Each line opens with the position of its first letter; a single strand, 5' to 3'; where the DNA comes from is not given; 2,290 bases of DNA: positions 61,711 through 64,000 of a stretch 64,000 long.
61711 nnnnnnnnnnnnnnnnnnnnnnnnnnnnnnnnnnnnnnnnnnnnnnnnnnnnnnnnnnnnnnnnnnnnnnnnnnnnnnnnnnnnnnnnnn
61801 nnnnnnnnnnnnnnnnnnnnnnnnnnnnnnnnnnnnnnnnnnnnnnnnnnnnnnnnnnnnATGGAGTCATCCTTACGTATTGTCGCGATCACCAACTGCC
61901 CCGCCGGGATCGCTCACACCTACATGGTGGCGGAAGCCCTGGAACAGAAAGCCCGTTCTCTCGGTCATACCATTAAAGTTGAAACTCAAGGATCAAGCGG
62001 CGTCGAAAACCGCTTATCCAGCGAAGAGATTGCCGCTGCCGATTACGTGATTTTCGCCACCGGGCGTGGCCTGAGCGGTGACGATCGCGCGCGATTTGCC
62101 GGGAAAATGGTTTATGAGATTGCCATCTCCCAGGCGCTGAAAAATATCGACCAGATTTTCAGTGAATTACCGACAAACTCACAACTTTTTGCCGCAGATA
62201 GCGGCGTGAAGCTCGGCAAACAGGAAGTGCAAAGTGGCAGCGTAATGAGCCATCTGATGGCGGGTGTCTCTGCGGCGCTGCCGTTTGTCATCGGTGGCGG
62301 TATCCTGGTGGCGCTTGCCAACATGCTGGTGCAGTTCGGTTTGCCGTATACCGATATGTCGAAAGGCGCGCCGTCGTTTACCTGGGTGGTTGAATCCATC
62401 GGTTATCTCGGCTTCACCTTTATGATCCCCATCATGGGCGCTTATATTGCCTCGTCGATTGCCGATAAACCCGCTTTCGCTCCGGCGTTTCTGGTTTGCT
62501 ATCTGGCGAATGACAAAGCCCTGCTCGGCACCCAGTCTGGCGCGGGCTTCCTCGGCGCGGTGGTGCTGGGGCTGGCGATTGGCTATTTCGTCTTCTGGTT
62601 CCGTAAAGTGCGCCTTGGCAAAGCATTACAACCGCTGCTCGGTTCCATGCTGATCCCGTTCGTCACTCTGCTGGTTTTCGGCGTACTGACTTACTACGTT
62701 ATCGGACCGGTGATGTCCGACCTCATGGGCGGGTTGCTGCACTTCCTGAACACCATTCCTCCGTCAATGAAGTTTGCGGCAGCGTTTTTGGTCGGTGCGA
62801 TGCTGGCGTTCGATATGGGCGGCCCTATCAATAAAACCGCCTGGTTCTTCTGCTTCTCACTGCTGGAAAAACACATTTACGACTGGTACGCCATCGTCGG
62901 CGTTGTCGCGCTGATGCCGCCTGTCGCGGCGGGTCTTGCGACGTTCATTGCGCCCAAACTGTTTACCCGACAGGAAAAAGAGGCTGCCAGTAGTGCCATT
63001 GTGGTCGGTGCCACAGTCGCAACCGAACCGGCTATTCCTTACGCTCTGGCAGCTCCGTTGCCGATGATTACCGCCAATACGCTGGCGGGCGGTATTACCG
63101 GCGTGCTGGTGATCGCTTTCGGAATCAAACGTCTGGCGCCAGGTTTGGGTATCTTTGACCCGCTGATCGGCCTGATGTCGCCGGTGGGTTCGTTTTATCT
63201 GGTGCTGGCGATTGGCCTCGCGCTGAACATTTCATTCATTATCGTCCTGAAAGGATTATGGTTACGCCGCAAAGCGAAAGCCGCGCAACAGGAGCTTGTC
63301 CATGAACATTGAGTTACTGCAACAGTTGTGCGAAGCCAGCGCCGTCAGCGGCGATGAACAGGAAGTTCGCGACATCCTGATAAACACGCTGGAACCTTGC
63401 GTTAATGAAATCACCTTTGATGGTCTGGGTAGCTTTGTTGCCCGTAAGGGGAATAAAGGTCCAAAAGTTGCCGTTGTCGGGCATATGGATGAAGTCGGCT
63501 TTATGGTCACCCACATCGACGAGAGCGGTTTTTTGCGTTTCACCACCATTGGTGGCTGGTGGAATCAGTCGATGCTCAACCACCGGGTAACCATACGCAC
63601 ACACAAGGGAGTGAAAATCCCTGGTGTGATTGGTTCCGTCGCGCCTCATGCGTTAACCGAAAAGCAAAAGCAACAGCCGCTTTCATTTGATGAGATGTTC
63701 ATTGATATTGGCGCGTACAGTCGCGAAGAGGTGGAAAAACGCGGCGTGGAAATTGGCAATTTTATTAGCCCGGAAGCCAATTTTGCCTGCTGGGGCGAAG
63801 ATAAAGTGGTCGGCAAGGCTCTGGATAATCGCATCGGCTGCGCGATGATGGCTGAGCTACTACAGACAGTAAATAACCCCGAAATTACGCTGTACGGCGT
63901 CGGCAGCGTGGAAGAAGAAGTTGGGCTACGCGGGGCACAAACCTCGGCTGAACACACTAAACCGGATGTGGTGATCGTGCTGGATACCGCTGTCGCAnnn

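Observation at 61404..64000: frv cryptic PTS operon present and apparently intact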

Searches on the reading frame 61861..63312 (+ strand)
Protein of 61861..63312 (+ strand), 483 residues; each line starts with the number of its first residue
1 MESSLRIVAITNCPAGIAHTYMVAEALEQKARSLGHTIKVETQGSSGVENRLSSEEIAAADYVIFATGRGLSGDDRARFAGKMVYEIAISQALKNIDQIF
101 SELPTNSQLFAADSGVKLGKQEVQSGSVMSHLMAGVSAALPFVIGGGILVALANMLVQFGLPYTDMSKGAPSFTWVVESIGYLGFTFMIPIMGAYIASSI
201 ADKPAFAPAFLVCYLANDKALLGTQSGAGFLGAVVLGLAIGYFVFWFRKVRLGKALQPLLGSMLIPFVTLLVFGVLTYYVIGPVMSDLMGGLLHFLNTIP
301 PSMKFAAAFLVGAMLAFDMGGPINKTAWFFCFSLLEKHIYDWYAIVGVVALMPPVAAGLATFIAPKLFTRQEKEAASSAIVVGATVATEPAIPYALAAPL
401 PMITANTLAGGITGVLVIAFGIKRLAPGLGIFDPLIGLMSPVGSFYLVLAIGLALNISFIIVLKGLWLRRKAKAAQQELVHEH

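Call 3: search_protein_families(library=ncbifam, proteins=[window:61861-63312:+])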
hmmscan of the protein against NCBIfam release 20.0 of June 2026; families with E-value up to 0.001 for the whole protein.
window:61861-63312:+ (483 aa): 10 families
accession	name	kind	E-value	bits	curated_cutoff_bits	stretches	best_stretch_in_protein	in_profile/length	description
NF008493.0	PRK11404.1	equivalog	0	1029.3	806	1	1-483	1-483/483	PTS fructose-like transporter subunit IIBC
NF007984.0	PRK10712.1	equivalog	8.5e-80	268.8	793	1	4-463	103-551/563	PTS fructose transporter subunit IIBC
NF007293.0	PRK09765.1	equivalog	1.7e-76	258.1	763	1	5-474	165-628/639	PTS 2-O-a-mannosyl-D-glycerate transporter subunit IIABC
TIGR01427.1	PTS_IIC_fructo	subfamily_domain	1.1e-57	196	157.55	1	124-452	11-334/346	fructose-specific PTS transporter subunit EIIC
NF007787.0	PRK10478.1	equivalog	3.4e-57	194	426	1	129-473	12-344/359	PTS fructose transporter subunit EIIC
NF007783.0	PRK10474.1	equivalog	6.6e-32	110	135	1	6-104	3-99/106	PTS fructose-like transporter subunit IIB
TIGR00829.1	FRU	subfamily_domain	9.3e-29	99.6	76.85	1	8-94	1-85/85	fructose PTS transporter subunit IIB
NF007747.0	PRK10427.1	equivalog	3.8e-19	68.9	153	1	5-101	3-97/114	PTS fructose-like transporter subunit IIB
TIGR01996.1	PTS-II-BC-sucr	equivalog_domain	2.3e-07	29.9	559.3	1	140-461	116-457/461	sucrose-specific PTS transporter subunit IIBC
TIGR01995.1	PTS-II-ABC-beta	subfamily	4.2e-05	22.2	614.7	1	117-463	89-441/618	beta-glucoside-specific PTS transporter subunit IIABC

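Call 4: search_protein_families(library=pfam, proteins=[window:61861-63312:+])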
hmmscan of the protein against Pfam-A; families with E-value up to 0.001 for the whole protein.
window:61861-63312:+ (483 aa): 3 families
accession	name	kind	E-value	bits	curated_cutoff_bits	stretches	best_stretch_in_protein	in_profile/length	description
PF02378.23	PTS_EIIC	-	6e-34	118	30.7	1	134-406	2-316/319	Phosphotransferase system, EIIC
PF02302.22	PTS_IIB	-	1e-19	71.4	23.6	1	9-101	2-89/90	PTS system, Lactose/Cellobiose specific IIB subunit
PF25554.1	PTS_EIIB_BC_N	-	0.00034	21.2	27.4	0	55-102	36-80/88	PTS system fructose specific EIIB'BC N-terminal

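Call 55: search_solved_structures(query=window:61861-63312:+, max_evalue=0.00001, show_alignments=1)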
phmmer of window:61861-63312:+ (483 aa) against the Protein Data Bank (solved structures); distinct sequences matched with E-value up to 0.00001: 6.
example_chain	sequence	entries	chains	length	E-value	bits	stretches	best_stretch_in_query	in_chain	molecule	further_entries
5dle_A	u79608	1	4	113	1.2e-21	80.3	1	6-102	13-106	Pts system, fructose-specific iiabc component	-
2r48_A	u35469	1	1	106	1.1e-20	77.2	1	4-101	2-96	Phosphotransferase system (PTS) mannose-specific enzyme IIBCA component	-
2kyr_A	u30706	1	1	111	1.1e-20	77.2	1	4-103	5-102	Fructose-like phosphotransferase enzyme IIB component 1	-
2m1z_A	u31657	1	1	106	2.7e-20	75.9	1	6-101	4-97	Lmo0427 protein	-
2r4q_A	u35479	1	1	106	7.7e-19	71.1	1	4-100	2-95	Phosphotransferase system (PTS) fructose-specific enzyme IIABC component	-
4tn5_A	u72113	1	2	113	4e-12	48.9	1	7-79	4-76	Fructose-like phosphotransferase enzyme IIB component 3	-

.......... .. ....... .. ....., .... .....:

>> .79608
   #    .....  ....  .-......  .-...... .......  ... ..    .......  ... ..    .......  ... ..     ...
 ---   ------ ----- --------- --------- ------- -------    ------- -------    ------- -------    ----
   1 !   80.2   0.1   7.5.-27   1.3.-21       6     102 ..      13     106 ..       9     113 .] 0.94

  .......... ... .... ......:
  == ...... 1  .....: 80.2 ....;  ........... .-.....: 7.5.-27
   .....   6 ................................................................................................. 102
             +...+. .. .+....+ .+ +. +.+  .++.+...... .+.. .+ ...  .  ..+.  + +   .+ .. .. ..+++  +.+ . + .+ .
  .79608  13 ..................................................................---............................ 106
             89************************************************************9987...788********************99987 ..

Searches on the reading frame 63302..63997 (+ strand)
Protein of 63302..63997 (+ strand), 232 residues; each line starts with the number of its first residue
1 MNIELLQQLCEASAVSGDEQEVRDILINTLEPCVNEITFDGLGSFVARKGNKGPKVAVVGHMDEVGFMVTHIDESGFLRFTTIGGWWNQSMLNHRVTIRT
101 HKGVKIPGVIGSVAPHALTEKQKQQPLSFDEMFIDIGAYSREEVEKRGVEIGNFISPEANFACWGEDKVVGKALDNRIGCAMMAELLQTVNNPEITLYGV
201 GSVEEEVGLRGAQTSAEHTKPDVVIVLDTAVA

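Call 3: search_protein_families(library=ncbifam, proteins=[window:63302-63997:+])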
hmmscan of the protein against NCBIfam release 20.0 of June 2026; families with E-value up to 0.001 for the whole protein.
window:63302-63997:+ (232 aa): 9 families
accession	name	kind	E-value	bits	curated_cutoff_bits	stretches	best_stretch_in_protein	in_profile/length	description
NF007367.0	PRK09864.1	equivalog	1.5e-162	540.3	569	1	1-232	1-232/356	aminopeptidase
NF007421.0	PRK09961.1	equivalog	3e-60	203.9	412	1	1-231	1-224/345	aminopeptidase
NF040822.1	lys_aminopep_Arch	equivalog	2.9e-50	171.3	700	1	2-231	3-232/345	lysyl aminopeptidase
TIGR03107.1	glu_aminopep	equivalog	5.2e-49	167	469.7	1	6-231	4-236/350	glutamyl aminopeptidase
TIGR03106.1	trio_M42_hydro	equivalog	6.9e-17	61.4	397.75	1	9-216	12-227/343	osmoprotectant NAGGN system M42 family peptidase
NF003367.0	PRK04443.1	equivalog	2.1e-10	40.5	363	1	3-65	10-72/349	[LysW]-lysine hydrolase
NF009555.0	PRK13004.1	equivalog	3.4e-05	22.9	321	1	3-67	18-83/399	YgeY family selenium metabolism-linked hydrolase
TIGR01902.1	dapE-lys-deAc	subfamily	3.6e-05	23.2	163.1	0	4-70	1-68/340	N-acetyl-ornithine/N-acetyl-lysine deacetylase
TIGR01900.1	dapE-gram_pos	equivalog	0.00041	19.4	304.2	1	3-67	6-71/351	succinyl-diaminopimelate desuccinylase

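Call 4: search_protein_families(library=pfam, proteins=[window:63302-63997:+])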
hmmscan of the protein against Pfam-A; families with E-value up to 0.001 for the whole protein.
window:63302-63997:+ (232 aa): 1 family
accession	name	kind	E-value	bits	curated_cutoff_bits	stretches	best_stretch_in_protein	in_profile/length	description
PF05343.19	Peptidase_M42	-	1.7e-74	251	23.2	1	43-232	1-193/292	M42 glutamyl aminopeptidase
